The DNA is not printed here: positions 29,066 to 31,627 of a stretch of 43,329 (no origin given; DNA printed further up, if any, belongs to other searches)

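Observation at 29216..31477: Single-polypeptide phytoene desaturase-phytoene synthase (CrtI-CrtB) fusion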

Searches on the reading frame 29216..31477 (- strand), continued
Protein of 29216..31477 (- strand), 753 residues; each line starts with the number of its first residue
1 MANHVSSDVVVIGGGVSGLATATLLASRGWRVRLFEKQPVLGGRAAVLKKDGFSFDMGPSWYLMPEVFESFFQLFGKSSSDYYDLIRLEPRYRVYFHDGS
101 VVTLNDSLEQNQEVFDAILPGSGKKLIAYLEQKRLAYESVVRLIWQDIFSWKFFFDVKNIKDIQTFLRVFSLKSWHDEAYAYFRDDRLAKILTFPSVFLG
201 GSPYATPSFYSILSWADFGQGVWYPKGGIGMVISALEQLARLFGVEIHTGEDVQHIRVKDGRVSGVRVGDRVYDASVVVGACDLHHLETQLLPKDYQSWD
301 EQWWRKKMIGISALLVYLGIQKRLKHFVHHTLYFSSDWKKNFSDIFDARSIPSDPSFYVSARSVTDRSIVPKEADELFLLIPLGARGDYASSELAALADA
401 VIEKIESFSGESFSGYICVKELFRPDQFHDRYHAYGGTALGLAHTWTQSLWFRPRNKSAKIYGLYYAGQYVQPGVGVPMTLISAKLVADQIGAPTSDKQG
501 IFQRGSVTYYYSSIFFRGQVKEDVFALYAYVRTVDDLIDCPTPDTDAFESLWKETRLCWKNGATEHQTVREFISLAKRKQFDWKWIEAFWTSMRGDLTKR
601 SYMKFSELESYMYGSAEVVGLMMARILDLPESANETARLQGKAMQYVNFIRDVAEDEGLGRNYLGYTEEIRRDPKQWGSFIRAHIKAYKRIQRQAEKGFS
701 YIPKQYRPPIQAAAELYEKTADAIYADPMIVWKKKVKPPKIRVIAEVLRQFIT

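Call 5: find_homologous_proteins(query=window:29216-31477:-, max_evalue=1e-10)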
Query window:29216-31477:- (753 aa): 3121 proteins with E <= 1e-10 among 8000 candidates; the best 120 are listed.
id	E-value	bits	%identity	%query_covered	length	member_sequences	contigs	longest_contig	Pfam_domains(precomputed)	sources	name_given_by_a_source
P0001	0.0e+0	1593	91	100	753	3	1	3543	PF01266.31,PF00494.25,PF01593.31,PF13450.13,PF00890.31,PF12831.14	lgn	-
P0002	8.8e-279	945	54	99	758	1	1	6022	PF01266.31,PF00494.25,PF01593.31,PF13450.13,PF00890.31,PF07992.21,PF03486.21,PF00996.25,PF12831.14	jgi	jgi:phytoene desaturase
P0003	1.1e-275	935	55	99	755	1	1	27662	PF01266.31,PF00494.25,PF01593.31,PF13450.13,PF00890.31,PF07992.21,PF00070.34,PF03486.21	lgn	-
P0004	1.5e-274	931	54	99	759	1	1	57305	PF01266.31,PF00494.25,PF01593.31,PF13450.13,PF07992.21,PF00070.34,PF03486.21,PF12831.14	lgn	-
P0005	3.1e-272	923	53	99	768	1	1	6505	PF01266.31,PF00494.25,PF01593.31,PF13450.13,PF00890.31,PF07992.21,PF00070.34,PF03486.21,PF01494.26,PF12831.14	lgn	-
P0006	5.6e-271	919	52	100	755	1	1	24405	PF01266.31,PF00494.25,PF01593.31,PF13450.13,PF00890.31,PF03486.21,PF12831.14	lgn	-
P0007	4.6e-270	916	53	99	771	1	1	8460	PF01266.31,PF00494.25,PF01593.31,PF13450.13,PF00070.34,PF03486.21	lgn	-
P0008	8.0e-270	916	53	99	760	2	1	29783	PF01946.24,PF01266.31,PF00494.25,PF01593.31,PF13450.13,PF07992.21,PF00070.34,PF03486.21,PF01494.26,PF12831.14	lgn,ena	-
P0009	9.6e-270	915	53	99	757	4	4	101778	PF01266.31,PF00494.25,PF01593.31,PF13450.13,PF07992.21,PF00070.34,PF03486.21,PF12831.14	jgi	-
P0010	3.2e-268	910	53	96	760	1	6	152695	PF01266.31,PF00494.25,PF01593.31,PF13450.13,PF00890.31,PF07992.21,PF00070.34,PF03486.21,PF12831.14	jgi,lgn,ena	-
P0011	1.2e-267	908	52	99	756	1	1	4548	PF01266.31,PF00494.25,PF01593.31,PF13450.13,PF00890.31,PF07992.21,PF00070.34,PF03486.21,PF12831.14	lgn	-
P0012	2.8e-265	901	53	99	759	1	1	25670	PF01266.31,PF00494.25,PF01593.31,PF13450.13,PF00890.31,PF07992.21,PF00070.34,PF13738.13,PF03486.21,PF01494.26,PF12831.14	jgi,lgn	-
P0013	2.8e-264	897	53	99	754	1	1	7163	PF01266.31,PF00494.25,PF01593.31,PF13450.13,PF00070.34,PF03486.21,PF12831.14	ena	-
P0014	6.1e-264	896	55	98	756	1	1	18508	PF01266.31,PF00494.25,PF01593.31,PF13450.13,PF03486.21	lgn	-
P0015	7.1e-264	896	52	99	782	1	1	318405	PF01266.31,PF00494.25,PF01593.31,PF13450.13,PF03486.21,PF12831.14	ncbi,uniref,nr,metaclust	ncbi:hypothetical protein A2Z33_06065 [Candidatus Gottesmanbacteria bacterium RBG_16_52_11]|uniref:A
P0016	7.3e-263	893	53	99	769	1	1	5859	PF01266.31,PF00494.25,PF01593.31,PF13450.13,PF07992.21,PF00070.34,PF03486.21,PF12831.14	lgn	-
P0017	1.5e-260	885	52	96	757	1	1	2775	PF01266.31,PF00494.25,PF01593.31,PF13450.13,PF00890.31,PF07992.21,PF03486.21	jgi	jgi:phytoene desaturase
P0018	1.4e-259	882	51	100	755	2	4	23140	PF01266.31,PF00494.25,PF01593.31,PF13450.13,PF00890.31,PF07992.21,PF00070.34,PF03486.21,PF12831.14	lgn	-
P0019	2.1e-259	881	52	99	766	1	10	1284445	PF01266.31,PF00494.25,PF01593.31,PF13450.13,PF00890.31,PF07992.21,PF00070.34,PF03486.21,PF01134.29,PF01494.26,PF12831.14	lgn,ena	-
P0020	4.1e-259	880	51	99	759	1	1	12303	PF01266.31,PF00494.25,PF01593.31,PF13450.13,PF07992.21,PF00070.34,PF03486.21,PF12831.14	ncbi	-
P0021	8.1e-259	879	51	100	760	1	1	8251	PF01266.31,PF00494.25,PF01593.31,PF13450.13,PF00890.31,PF07992.21,PF00070.34,PF03486.21,PF12831.14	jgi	-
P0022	7.2e-258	876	52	98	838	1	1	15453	PF01266.31,PF00494.25,PF01593.31,PF13450.13,PF00890.31,PF07992.21,PF00070.34,PF03486.21,PF12831.14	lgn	-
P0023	4.3e-257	873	52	99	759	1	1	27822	PF01266.31,PF00494.25,PF01593.31,PF13450.13,PF00890.31,PF07992.21,PF00070.34,PF03486.21,PF12831.14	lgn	-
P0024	5.0e-255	867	52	99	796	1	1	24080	PF01266.31,PF00494.25,PF01593.31,PF13450.13,PF00890.31,PF03486.21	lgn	-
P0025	1.2e-254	865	52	99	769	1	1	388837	PF01266.31,PF00494.25,PF01593.31,PF13450.13,PF00070.34,PF03486.21,PF01494.26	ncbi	-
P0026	7.6e-252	856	50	99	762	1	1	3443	PF01266.31,PF00494.25,PF01593.31,PF13450.13,PF03486.21,PF01494.26,PF12831.14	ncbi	-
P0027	1.6e-251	855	52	99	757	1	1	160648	PF01946.24,PF01266.31,PF00494.25,PF01593.31,PF13450.13,PF00890.31,PF00070.34,PF03486.21,PF01494.26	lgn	-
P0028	3.0e-250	851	52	98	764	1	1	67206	PF01266.31,PF00494.25,PF01593.31,PF13450.13,PF07992.21,PF00070.34,PF03486.21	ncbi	-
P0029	4.3e-248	844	50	99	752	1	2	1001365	PF01266.31,PF00494.25,PF01593.31,PF13450.13,PF00890.31,PF07992.21,PF00070.34,PF13738.13,PF03486.21,PF01494.26,PF12831.14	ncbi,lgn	-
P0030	3.0e-245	834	48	86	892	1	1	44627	PF01266.31,PF00494.25,PF01593.31,PF13450.13,PF00890.31,PF07992.21,PF00070.34,PF03486.21,PF01494.26,PF12831.14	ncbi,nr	ncbi:MAG: phytoene desaturase [Candidatus Pacebacteria bacterium]|nr:phytoene desaturase [Candidatus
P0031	1.1e-222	760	53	80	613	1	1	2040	PF01266.31,PF00494.25,PF01593.31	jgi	jgi:phytoene desaturase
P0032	7.3e-212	724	55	76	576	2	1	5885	PF00494.25,PF01593.31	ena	-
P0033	7.4e-211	721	50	86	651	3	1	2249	PF01266.31,PF00494.25,PF01593.31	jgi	jgi:phytoene desaturase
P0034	2.1e-200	686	66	60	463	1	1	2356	PF01266.31,PF01593.31,PF13450.13,PF03486.21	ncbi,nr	ncbi:MAG: phytoene desaturase family protein, partial [Patescibacteria group bacterium]|nr:phytoene 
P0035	7.3e-179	615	56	66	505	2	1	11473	PF00494.25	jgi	jgi:15-cis-phytoene synthase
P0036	6.7e-167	575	52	65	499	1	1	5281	PF01266.31,PF01593.31,PF13450.13,PF00890.31,PF07992.21,PF00070.34,PF03486.21,PF12831.14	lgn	-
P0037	3.0e-157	543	50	65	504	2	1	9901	PF01266.31,PF01593.31,PF13450.13,PF00890.31,PF07992.21,PF00070.34,PF13738.13,PF03486.21,PF01134.29,PF12831.14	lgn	-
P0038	2.1e-153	531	49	65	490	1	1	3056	PF01266.31,PF01593.31,PF13450.13,PF00890.31,PF03486.21,PF12831.14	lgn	-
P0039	1.4e-150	521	49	65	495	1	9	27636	PF01266.31,PF01593.31,PF13450.13,PF03486.21,PF12831.14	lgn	-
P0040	2.1e-150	521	49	65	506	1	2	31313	PF01266.31,PF01593.31,PF13450.13,PF07992.21,PF00070.34,PF13738.13,PF03486.21,PF12831.14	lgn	-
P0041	2.2e-150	521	50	65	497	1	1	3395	PF01266.31,PF01593.31,PF13450.13,PF00890.31,PF07992.21,PF00070.34,PF03486.21,PF01494.26,PF12831.14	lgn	-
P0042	4.4e-147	510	48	65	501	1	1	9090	PF01266.31,PF01593.31,PF13450.13,PF00890.31,PF07992.21,PF00070.34,PF13738.13,PF03486.21,PF12831.14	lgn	-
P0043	4.1e-142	493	47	64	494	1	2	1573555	PF01266.31,PF01593.31,PF13450.13,PF00890.31,PF07992.21,PF03486.21,PF01134.29,PF12831.14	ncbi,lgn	-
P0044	1.8e-140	488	47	64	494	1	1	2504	PF01266.31,PF01593.31,PF13450.13,PF00890.31,PF07992.21,PF03486.21,PF12831.14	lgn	-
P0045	3.3e-138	480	46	64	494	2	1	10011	PF01266.31,PF01593.31,PF13450.13,PF07992.21,PF00070.34,PF13738.13,PF03486.21,PF12831.14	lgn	-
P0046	9.3e-138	479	48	64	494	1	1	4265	PF01266.31,PF01593.31,PF13450.13,PF07992.21,PF03486.21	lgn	-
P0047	1.6e-137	478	46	63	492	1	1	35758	PF01266.31,PF01593.31,PF13450.13,PF00890.31,PF03486.21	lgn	-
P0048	7.9e-135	469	45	65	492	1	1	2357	PF01266.31,PF01593.31,PF13450.13,PF07992.21,PF12831.14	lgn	-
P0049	3.6e-132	460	46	64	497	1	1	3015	PF01266.31,PF01593.31,PF13450.13,PF00890.31,PF00070.34,PF13738.13,PF03486.21,PF00996.25,PF01494.26,PF12831.14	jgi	-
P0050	7.8e-131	456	44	64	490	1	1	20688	PF01266.31,PF01593.31,PF13450.13,PF00890.31,PF07992.21,PF03486.21,PF12831.14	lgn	-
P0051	1.5e-130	455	42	65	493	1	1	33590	PF01266.31,PF01593.31,PF13450.13,PF07992.21,PF00070.34,PF13738.13,PF03486.21,PF12831.14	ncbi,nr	ncbi:phytoene desaturase [Candidatus Dojkabacteria bacterium]|nr:phytoene desaturase [Candidatus Doj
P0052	7.8e-130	453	40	61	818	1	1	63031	PF01266.31,PF00494.25,PF01593.31,PF13450.13,PF07992.21,PF00070.34,PF12831.14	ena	-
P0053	1.5e-129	452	41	65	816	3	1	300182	PF01266.31,PF00494.25,PF01593.31,PF13450.13,PF07992.21,PF00070.34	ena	-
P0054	2.5e-129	451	40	65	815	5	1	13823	PF01266.31,PF00494.25,PF01593.31,PF13450.13,PF07992.21,PF00070.34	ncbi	-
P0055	3.8e-129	450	39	61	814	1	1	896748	PF01266.31,PF00494.25,PF01593.31,PF13450.13,PF00890.31,PF07992.21,PF00070.34,PF12831.14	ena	-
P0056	8.2e-129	449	41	64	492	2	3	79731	PF01266.31,PF01593.31,PF13450.13,PF00890.31,PF07992.21,PF03486.21,PF12831.14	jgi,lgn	-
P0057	2.1e-128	448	44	65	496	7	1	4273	PF01266.31,PF01593.31,PF13450.13,PF00890.31,PF07992.21,PF00070.34,PF13738.13,PF03486.21,PF01134.29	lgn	-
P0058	2.7e-128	448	44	65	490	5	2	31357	PF01266.31,PF01593.31,PF13450.13,PF00890.31,PF07992.21,PF00070.34,PF03486.21,PF01494.26,PF12831.14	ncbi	-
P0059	4.0e-128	447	39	65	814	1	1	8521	PF01266.31,PF00494.25,PF01593.31,PF13450.13,PF07992.21,PF00070.34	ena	-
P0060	6.7e-128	446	42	65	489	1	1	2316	PF01266.31,PF01593.31,PF13450.13,PF00890.31,PF07992.21,PF00070.34,PF03486.21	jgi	-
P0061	2.4e-127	444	40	65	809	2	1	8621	PF01266.31,PF00494.25,PF01593.31,PF13450.13,PF07992.21,PF00070.34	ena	-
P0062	3.1e-127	444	39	61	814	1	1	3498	PF01266.31,PF00494.25,PF01593.31,PF13450.13,PF07992.21,PF00070.34,PF12831.14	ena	-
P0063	6.1e-127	443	43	64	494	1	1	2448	PF01266.31,PF01593.31,PF13450.13,PF00890.31,PF07992.21,PF00070.34,PF03486.21,PF00996.25,PF12831.14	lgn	-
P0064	1.4e-126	442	40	64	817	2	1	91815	PF01266.31,PF00494.25,PF01593.31,PF13450.13,PF07992.21,PF00070.34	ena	-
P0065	2.1e-126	441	42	62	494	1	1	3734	PF01266.31,PF01593.31,PF13450.13,PF00890.31,PF07992.21,PF00070.34,PF03486.21,PF06100.18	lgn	-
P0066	2.2e-126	441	41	62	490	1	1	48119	PF01266.31,PF01593.31,PF13450.13,PF00890.31,PF07992.21,PF00070.34,PF03486.21,PF12831.14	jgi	jgi:phytoene desaturase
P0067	3.5e-126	441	43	64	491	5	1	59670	PF01946.24,PF01266.31,PF01593.31,PF13450.13,PF00890.31,PF07992.21,PF00070.34,PF13738.13,PF03486.21,PF01494.26,PF12831.14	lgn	-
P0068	5.0e-126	440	43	65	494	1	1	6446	PF01266.31,PF01593.31,PF13450.13,PF00890.31,PF07992.21,PF00070.34,PF13738.13,PF03486.21,PF01494.26,PF12831.14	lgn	-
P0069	5.0e-126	440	38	64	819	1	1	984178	PF01266.31,PF00494.25,PF01593.31,PF13450.13,PF07992.21,PF00070.34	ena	-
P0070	5.2e-126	440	45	64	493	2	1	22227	PF01946.24,PF01266.31,PF01593.31,PF13450.13,PF00890.31,PF03486.21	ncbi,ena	-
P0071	1.5e-125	439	42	66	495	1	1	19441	PF01266.31,PF01593.31,PF13450.13,PF00890.31,PF07992.21,PF00070.34,PF03486.21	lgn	-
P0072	2.3e-125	438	43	65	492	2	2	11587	PF01266.31,PF01593.31,PF13450.13,PF00890.31,PF07992.21,PF00070.34,PF03486.21,PF12831.14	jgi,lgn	-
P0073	2.9e-125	438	42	63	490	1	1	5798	PF01266.31,PF01593.31,PF13450.13,PF07992.21,PF00070.34,PF13738.13,PF03486.21,PF12831.14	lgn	-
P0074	3.0e-125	438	42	66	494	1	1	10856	PF01266.31,PF01593.31,PF13450.13,PF00890.31,PF07992.21,PF00070.34,PF13738.13,PF03486.21,PF12831.14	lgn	-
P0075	3.0e-125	437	43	64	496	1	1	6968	PF01266.31,PF01593.31,PF13450.13,PF00890.31,PF07992.21,PF00070.34,PF03486.21,PF01134.29,PF12831.14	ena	-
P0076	3.8e-125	437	38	65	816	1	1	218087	PF01266.31,PF00494.25,PF01593.31,PF13450.13,PF07992.21,PF00070.34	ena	-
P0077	4.0e-125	437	39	64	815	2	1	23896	PF01266.31,PF00494.25,PF01593.31,PF13450.13,PF07992.21,PF00070.34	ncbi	-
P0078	6.5e-125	436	38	64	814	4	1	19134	PF01266.31,PF00494.25,PF01593.31,PF13450.13,PF07992.21,PF00070.34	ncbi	-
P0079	7.8e-125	436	39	64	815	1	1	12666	PF01266.31,PF00494.25,PF01593.31,PF13450.13,PF07992.21,PF00070.34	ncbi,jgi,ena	-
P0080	8.1e-125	436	42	62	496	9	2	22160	PF01266.31,PF01593.31,PF13450.13,PF00890.31,PF07992.21,PF00070.34,PF13738.13,PF03486.21,PF12831.14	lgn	-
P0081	1.1e-124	436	41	64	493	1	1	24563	PF01266.31,PF01593.31,PF13450.13,PF00890.31,PF07992.21,PF00070.34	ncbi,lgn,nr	ncbi:phytoene desaturase [Candidatus Woesearchaeota archaeon]|nr:phytoene desaturase [Candidatus Woe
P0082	1.1e-124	436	38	65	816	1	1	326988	PF01266.31,PF00494.25,PF01593.31,PF13450.13,PF07992.21,PF00070.34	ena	-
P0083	2.4e-124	435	44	65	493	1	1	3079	PF01266.31,PF01593.31,PF13450.13,PF00890.31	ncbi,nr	ncbi:MAG: phytoene desaturase family protein [Chloroflexota bacterium]|nr:phytoene desaturase family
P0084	4.4e-124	434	43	64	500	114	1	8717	PF01266.31,PF01593.31,PF13450.13,PF00890.31,PF07992.21,PF03486.21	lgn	-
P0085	1.0e-123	432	43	62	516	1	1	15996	PF01266.31,PF01593.31,PF13450.13,PF00890.31,PF03486.21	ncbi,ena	-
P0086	1.1e-123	432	41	64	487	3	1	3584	PF01266.31,PF01593.31,PF13450.13,PF03486.21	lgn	-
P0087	1.1e-123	432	41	66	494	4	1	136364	PF01266.31,PF01593.31,PF13450.13,PF00890.31,PF07992.21,PF00070.34,PF03486.21,PF12831.14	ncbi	-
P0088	1.2e-123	432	42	64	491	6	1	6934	PF01266.31,PF01593.31,PF13450.13,PF00890.31,PF07992.21,PF00070.34,PF13738.13,PF03486.21,PF12831.14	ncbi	-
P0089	1.3e-123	432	37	61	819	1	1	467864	PF01266.31,PF00494.25,PF01593.31,PF13450.13,PF07992.21,PF00070.34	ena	-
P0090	1.5e-123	432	41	63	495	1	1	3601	PF01266.31,PF01593.31,PF13450.13,PF07992.21,PF13738.13,PF03486.21,PF12831.14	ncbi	-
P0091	1.5e-123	432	42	64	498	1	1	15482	PF01946.24,PF01266.31,PF01593.31,PF13450.13,PF00890.31,PF07992.21,PF00070.34,PF03486.21,PF12831.14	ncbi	-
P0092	1.6e-123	432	45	63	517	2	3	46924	PF01266.31,PF01593.31,PF13450.13,PF00890.31,PF07992.21,PF00070.34,PF03486.21,PF12831.14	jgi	jgi:phytoene desaturase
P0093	1.8e-123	432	44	64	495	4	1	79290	PF01266.31,PF01593.31,PF13450.13,PF00890.31,PF07992.21,PF00070.34,PF13738.13,PF03486.21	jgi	-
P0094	1.9e-123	432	38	65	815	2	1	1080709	PF01266.31,PF00494.25,PF01593.31,PF13450.13,PF07992.21,PF00070.34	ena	-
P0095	2.5e-123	431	39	61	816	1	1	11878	PF01266.31,PF00494.25,PF01593.31,PF13450.13,PF07992.21,PF00070.34,PF12831.14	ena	-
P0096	2.8e-123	431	42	65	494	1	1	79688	PF01266.31,PF01593.31,PF13450.13,PF00890.31,PF07992.21,PF00070.34,PF13738.13,PF03486.21,PF12831.14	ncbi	-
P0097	2.9e-123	431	44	64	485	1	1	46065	PF01266.31,PF01593.31,PF13450.13,PF07992.21,PF00070.34,PF03486.21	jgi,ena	-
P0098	3.6e-123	431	42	64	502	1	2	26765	PF01266.31,PF01593.31,PF13450.13,PF07992.21,PF03486.21,PF12831.14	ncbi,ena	-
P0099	3.7e-123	431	42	61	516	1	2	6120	PF01266.31,PF01593.31,PF13450.13,PF00890.31,PF07992.21,PF00070.34,PF03486.21,PF01494.26,PF12831.14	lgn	-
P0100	3.8e-123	431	42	63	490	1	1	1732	PF01266.31,PF01593.31,PF13450.13,PF00890.31,PF03486.21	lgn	-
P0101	4.4e-123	430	44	63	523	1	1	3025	PF01266.31,PF01593.31,PF13450.13,PF00890.31,PF07992.21,PF00070.34,PF03486.21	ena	-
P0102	4.7e-123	430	44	64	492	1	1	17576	PF01266.31,PF01593.31,PF13450.13,PF00890.31,PF07992.21,PF00070.34,PF03486.21,PF01134.29,PF01494.26,PF12831.14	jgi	jgi:phytoene desaturase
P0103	5.2e-123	430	43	64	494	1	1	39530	PF01266.31,PF01593.31,PF13450.13,PF00890.31,PF07992.21,PF00070.34,PF03486.21,PF12831.14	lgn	-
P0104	5.3e-123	430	43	63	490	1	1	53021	PF01266.31,PF01593.31,PF13450.13,PF00890.31,PF07992.21,PF00070.34,PF03486.21,PF12831.14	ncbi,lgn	-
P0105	5.5e-123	430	41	63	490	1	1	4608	PF01266.31,PF01593.31,PF13450.13,PF00890.31,PF07992.21,PF03486.21,PF12831.14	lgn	-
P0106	6.8e-123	430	43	65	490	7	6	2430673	PF01266.31,PF01593.31,PF13450.13,PF00890.31,PF07992.21,PF00070.34,PF13738.13,PF03486.21,PF12831.14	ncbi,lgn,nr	ncbi:Phytoene dehydrogenase [Brevinematales bacterium NS]|nr:Phytoene dehydrogenase [Brevinematales 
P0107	6.8e-123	430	41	66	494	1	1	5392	PF01266.31,PF01593.31,PF13450.13,PF00890.31,PF07992.21,PF00070.34,PF03486.21,PF12831.14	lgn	-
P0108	1.0e-122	429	41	62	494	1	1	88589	PF01266.31,PF01593.31,PF13450.13,PF00890.31,PF07992.21,PF03486.21,PF12831.14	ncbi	-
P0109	1.0e-122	429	42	62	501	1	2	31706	PF01266.31,PF01593.31,PF13450.13,PF07992.21,PF00070.34,PF03486.21,PF12831.14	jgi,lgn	jgi:phytoene desaturase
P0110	1.3e-122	429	41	64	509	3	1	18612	PF01266.31,PF01593.31,PF13450.13,PF00890.31,PF07992.21,PF00996.25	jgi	-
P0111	1.4e-122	429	41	63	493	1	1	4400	PF01266.31,PF01593.31,PF13450.13,PF00890.31,PF07992.21,PF00070.34,PF03486.21,PF12831.14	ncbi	ncbi:phytoene desaturase family protein [Salinispira pacifica]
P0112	1.4e-122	429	43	63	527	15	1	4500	PF01266.31,PF01593.31,PF13450.13,PF00890.31,PF07992.21,PF00070.34,PF03486.21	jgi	jgi:phytoene desaturase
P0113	1.5e-122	429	42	63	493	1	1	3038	PF01266.31,PF01593.31,PF13450.13,PF00890.31,PF07992.21,PF00070.34,PF03486.21,PF12831.14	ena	-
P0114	1.7e-122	428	42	65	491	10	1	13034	PF01266.31,PF01593.31,PF13450.13,PF00890.31,PF07992.21,PF00070.34,PF03486.21,PF01494.26,PF12831.14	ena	-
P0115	1.9e-122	428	41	64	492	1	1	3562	PF01266.31,PF01593.31,PF13450.13,PF00890.31,PF07992.21,PF00070.34,PF03486.21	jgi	jgi:phytoene desaturase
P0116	2.0e-122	428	45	59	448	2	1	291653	PF01593.31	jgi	jgi:phytoene desaturase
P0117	2.2e-122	428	41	64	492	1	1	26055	PF01266.31,PF01593.31,PF13450.13,PF00890.31,PF00070.34,PF03486.21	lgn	-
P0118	2.4e-122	428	42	65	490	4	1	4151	PF01266.31,PF01593.31,PF13450.13,PF00890.31,PF07992.21,PF13738.13,PF00996.25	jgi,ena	-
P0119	2.5e-122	428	44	65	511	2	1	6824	PF01266.31,PF01593.31,PF13450.13,PF00890.31,PF07992.21,PF00070.34,PF03486.21,PF01494.26,PF12831.14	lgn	-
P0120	2.7e-122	428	41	64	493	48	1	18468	PF01266.31,PF01593.31,PF13450.13,PF00890.31,PF07992.21,PF00070.34,PF13738.13,PF03486.21,PF00996.25,PF12831.14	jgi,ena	jgi:phytoene desaturase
